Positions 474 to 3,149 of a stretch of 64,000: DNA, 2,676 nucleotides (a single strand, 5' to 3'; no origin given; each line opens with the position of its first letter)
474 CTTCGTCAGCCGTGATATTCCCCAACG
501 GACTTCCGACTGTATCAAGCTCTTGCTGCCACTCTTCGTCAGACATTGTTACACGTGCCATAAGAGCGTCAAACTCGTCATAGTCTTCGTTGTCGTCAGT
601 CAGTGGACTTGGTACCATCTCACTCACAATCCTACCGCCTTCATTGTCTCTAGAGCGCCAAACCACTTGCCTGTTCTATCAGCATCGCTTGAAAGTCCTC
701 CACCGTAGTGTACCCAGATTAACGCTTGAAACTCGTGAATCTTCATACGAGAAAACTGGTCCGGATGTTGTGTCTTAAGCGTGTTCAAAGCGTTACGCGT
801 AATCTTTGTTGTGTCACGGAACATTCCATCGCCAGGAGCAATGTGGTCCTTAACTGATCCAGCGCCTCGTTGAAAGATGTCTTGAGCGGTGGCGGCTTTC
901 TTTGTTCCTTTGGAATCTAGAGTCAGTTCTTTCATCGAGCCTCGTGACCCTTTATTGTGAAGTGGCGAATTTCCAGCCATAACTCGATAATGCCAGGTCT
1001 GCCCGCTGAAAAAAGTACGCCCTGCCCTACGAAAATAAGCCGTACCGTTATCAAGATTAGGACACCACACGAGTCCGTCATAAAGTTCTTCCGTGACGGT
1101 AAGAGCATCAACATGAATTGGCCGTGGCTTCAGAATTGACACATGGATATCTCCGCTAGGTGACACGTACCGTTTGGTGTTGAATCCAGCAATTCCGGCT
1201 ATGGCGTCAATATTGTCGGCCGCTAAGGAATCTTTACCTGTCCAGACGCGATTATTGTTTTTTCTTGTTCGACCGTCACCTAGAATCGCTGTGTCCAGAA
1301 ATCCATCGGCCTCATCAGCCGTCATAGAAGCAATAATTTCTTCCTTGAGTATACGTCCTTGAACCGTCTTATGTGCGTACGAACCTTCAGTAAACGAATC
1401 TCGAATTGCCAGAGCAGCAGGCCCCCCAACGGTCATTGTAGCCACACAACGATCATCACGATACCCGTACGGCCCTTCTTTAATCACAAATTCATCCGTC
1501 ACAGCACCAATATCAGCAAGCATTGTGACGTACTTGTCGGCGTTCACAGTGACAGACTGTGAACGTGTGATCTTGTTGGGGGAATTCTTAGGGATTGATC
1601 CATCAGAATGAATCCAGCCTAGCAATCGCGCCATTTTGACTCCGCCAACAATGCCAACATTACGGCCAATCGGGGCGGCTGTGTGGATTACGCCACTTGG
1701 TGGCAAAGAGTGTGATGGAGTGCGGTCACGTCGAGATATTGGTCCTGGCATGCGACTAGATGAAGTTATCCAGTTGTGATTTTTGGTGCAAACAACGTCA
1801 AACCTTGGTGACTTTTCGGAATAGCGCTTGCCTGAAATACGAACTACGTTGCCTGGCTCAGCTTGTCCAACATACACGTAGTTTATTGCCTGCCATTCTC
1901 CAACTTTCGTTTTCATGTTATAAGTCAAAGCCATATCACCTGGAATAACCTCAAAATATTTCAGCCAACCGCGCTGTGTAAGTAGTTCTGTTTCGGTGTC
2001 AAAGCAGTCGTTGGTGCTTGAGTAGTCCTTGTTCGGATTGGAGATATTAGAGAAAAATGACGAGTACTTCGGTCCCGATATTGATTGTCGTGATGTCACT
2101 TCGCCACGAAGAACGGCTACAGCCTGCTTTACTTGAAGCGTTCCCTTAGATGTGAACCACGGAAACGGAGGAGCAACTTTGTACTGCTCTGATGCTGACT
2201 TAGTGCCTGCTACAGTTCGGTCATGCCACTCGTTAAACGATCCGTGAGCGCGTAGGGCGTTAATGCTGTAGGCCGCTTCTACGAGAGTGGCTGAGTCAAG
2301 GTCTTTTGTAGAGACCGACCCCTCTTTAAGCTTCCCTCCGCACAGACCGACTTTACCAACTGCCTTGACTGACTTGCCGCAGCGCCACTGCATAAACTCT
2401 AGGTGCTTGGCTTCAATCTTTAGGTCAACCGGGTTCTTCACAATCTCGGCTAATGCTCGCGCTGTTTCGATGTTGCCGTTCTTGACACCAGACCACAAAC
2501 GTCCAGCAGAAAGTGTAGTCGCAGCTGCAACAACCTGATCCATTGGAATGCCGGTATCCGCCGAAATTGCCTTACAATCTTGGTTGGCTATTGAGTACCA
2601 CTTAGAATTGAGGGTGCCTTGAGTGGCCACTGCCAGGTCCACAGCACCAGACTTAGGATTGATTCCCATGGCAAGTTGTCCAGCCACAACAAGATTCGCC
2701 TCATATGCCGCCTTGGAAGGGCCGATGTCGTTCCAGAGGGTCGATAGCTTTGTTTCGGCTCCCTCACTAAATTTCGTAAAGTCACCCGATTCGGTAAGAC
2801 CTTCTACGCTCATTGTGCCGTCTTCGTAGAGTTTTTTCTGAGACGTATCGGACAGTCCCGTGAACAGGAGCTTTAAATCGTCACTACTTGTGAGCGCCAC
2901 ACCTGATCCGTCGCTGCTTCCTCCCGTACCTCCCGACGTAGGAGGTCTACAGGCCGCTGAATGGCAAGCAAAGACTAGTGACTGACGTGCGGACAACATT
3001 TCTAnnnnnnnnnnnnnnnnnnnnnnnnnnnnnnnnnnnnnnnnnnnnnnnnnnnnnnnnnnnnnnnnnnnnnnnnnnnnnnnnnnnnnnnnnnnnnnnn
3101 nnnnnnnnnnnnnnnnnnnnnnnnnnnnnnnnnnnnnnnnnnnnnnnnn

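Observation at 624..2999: Lipoprotein interrupted by an intein-like Hint domain carrying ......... homing-endonuclease motifs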

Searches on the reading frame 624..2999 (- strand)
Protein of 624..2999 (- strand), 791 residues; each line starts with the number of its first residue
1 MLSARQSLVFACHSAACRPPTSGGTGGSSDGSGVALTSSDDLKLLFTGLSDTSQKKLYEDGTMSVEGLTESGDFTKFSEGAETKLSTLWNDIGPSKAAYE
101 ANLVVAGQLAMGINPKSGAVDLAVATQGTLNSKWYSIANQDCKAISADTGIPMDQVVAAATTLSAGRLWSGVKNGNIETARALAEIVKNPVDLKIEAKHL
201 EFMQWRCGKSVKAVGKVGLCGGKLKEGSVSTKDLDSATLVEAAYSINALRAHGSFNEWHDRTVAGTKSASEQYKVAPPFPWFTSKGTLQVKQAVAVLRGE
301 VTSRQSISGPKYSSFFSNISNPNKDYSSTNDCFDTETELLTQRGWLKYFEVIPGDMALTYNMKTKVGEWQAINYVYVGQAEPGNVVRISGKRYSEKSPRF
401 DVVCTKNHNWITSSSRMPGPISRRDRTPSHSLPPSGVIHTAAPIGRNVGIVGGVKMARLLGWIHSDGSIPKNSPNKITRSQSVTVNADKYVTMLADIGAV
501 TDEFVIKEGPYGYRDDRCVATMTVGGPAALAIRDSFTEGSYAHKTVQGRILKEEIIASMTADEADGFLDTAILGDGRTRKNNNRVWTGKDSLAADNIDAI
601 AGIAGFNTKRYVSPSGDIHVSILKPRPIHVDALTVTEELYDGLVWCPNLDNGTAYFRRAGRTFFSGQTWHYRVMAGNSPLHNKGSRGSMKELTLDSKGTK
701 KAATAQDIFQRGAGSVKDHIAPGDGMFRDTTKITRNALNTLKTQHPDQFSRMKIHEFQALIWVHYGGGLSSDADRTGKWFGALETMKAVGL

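Call 3: search_protein_families(library=pfam, proteins=[window:624-2999:-], max_evalue=1)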
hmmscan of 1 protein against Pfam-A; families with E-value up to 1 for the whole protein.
window:624-2999:- (791 aa): 2 families
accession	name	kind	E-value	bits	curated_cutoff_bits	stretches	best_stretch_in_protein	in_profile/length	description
PF23802.1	DUF7178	-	0.0022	18.4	27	1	132-186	35-85/193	Family of unknown function (DUF7178)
PF14528.11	LAGLIDADG_3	-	0.21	12.3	22.5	0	454-505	2-54/82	LAGLIDADG-like domain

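Call 4: search_protein_families(library=phrogs, proteins=[window:624-2999:-], max_evalue=0.01)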
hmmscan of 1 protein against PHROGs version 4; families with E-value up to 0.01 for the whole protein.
window:624-2999:- (791 aa): 1 family
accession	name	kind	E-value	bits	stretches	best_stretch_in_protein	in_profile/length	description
phrog_3842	-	unknown function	9.6e-05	23.4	0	132-189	38-91/206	-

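Call 5: search_protein_families(library=ncbifam, proteins=[window:624-2999:-], max_evalue=1)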
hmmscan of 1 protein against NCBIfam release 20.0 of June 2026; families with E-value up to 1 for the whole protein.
window:624-2999:- (791 aa): 0 families

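Call 7: search_dna_similar(query=window:624-2999:-, collection=phages, mode=protein, max_rows=40, max_evalue=0.001)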
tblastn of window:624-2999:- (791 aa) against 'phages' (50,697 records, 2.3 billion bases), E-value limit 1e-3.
Records with a match: 48; places in all: 48; records where one place covers at least 80% of the query: 0.
Best place of each record, by identity: <60% 48.
By first word of the organism name: Mycobacterium 26; Gordonia 9; Pseudomonas 8; Synechococcus 2; Aeromonas 1; Caudovirales 1; Phage 1.
By host as written in the record: Mycobacterium smegmatis mc2 155 17; Mycobacterium smegmatis mc#155 8; Pseudomonas syringae pv. porri LMG 28495 8; Gordonia terrae 3612 5; Gordonia sp. 2; Gordonia malaquae BEN700 2; Synechoccus sp. 2; Mycobacterium smegmatis ATCC 607 1; and 3 more.
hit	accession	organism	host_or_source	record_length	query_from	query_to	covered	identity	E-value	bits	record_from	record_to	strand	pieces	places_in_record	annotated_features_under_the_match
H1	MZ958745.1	Mycobacterium phage Pinkcreek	Mycobacterium smegmatis ATCC 607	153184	331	726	50%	27.4%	3e-21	105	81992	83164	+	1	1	135: hypothetical protein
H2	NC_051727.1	Mycobacterium phage Willsammy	Mycobacterium smegmatis mc2 155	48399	332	729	50%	24.2%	2e-4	51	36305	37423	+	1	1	52: DNA methyltransferase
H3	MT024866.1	Mycobacterium phage Willsammy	Mycobacterium smegmatis mc2 155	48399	332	729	50%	24.2%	2e-4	51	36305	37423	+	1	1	52: DNA methylase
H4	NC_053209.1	Mycobacterium phage KilKor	Mycobacterium smegmatis mc2 155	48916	332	729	50%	24.2%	2e-4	51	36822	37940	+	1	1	53: DNA methyltransferase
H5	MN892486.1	Mycobacterium phage KilKor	Mycobacterium smegmatis mc2 155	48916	332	729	50%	24.2%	2e-4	51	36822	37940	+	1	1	53: DNA methylase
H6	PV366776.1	Gordonia phage Belphegor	Gordonia terrae 3612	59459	332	668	43%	27.5%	2e-14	84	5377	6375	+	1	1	9: portal protein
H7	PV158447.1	Aeromonas phage AhC3_1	Aeromonas hydrophila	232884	314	667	45%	25.0%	7e-7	59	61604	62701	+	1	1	hypothetical protein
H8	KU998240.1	Gordonia phage Woes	Gordonia terrae 3612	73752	294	663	47%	23.0%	8e-9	66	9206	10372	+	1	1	8: portal protein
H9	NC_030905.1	Gordonia phage Woes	Gordonia terrae 3612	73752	294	663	47%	23.0%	8e-9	66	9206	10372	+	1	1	8: portal protein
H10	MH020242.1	Mycobacterium phage Misha28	Mycobacterium smegmatis mc2 155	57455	332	668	43%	24.9%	3e-4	51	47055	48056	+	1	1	75: DNA methylase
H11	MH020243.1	Mycobacterium phage TootsiePop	Mycobacterium smegmatis mc2 155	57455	332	668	43%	24.9%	3e-4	51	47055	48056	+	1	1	75: DNA methylase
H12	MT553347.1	Mycobacterium phage Awesomesauce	Mycobacterium smegmatis mc2 155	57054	332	668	43%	24.9%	3e-4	50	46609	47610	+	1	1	76: DNA methylase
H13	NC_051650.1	Mycobacterium phage DRBy19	Mycobacterium smegmatis mc#155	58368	332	668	43%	24.7%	4e-4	50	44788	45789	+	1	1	70: DNA methyltransferase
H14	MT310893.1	Mycobacterium phage DRBy19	Mycobacterium smegmatis mc#155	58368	332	668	43%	24.7%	4e-4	50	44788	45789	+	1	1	70: helix-turn-helix DNA-binding domain protein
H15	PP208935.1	Mycobacterium phage Philus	Mycobacterium smegmatis mc#155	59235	332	668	43%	24.7%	4e-4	50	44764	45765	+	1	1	70: DNA methyltransferase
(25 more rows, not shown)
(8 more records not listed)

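Call 9: search_solved_structures(query=window:624-2999:-, max_evalue=1, show_alignments=3)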
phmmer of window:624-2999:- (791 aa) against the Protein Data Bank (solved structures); distinct sequences matched with E-value up to 1: 2.
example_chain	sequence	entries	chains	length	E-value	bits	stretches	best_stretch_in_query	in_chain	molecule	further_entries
3a5q_A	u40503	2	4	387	0.085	14.5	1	687-770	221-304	Benzalacetone synthase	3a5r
3a5s_A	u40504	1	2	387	0.11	14.2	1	687-770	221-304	Benzalacetone synthase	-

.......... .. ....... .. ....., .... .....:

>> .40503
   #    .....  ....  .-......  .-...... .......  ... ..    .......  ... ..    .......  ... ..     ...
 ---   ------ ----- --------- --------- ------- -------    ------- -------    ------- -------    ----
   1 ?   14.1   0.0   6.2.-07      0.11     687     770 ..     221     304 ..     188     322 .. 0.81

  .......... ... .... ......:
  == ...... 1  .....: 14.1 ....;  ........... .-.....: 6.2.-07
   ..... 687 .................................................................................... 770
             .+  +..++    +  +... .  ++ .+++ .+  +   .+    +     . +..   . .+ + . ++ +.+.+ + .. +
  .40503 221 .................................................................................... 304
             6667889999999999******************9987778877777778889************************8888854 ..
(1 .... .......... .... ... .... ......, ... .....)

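Call 10: get_annotated_region(hit=H1, flank=4000)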
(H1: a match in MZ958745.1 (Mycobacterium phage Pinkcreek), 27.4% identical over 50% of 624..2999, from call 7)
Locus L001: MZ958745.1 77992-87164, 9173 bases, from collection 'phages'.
description: Mycobacterium phage Pinkcreek, complete genome.
organism: Mycobacterium phage Pinkcreek (NCBI taxid 2891199)
taxonomy: Viruses; Duplodnaviria; Heunggongvirae; Uroviricota; Caudoviricetes; Ceeclamvirinae; Bixzunavirus; Bixzunavirus alice
host: Mycobacterium smegmatis ATCC 607; source: -; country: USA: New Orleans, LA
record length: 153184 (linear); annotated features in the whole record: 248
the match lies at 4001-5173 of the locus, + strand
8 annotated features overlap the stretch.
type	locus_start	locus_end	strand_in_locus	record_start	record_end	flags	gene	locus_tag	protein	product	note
CDS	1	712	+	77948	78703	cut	129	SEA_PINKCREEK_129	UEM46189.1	hypothetical protein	-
CDS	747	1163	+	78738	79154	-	130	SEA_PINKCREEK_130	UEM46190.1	baseplate wedge protein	-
CDS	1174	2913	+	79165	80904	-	131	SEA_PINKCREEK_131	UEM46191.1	baseplate J protein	-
CDS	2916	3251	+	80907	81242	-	132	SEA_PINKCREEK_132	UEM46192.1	hypothetical protein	-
CDS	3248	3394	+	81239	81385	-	133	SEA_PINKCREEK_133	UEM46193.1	hypothetical protein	-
CDS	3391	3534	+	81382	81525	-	134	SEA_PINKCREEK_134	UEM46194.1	hypothetical protein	-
CDS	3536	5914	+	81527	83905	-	135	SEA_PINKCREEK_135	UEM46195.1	hypothetical protein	-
CDS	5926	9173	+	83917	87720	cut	136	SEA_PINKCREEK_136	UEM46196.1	minor tail protein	-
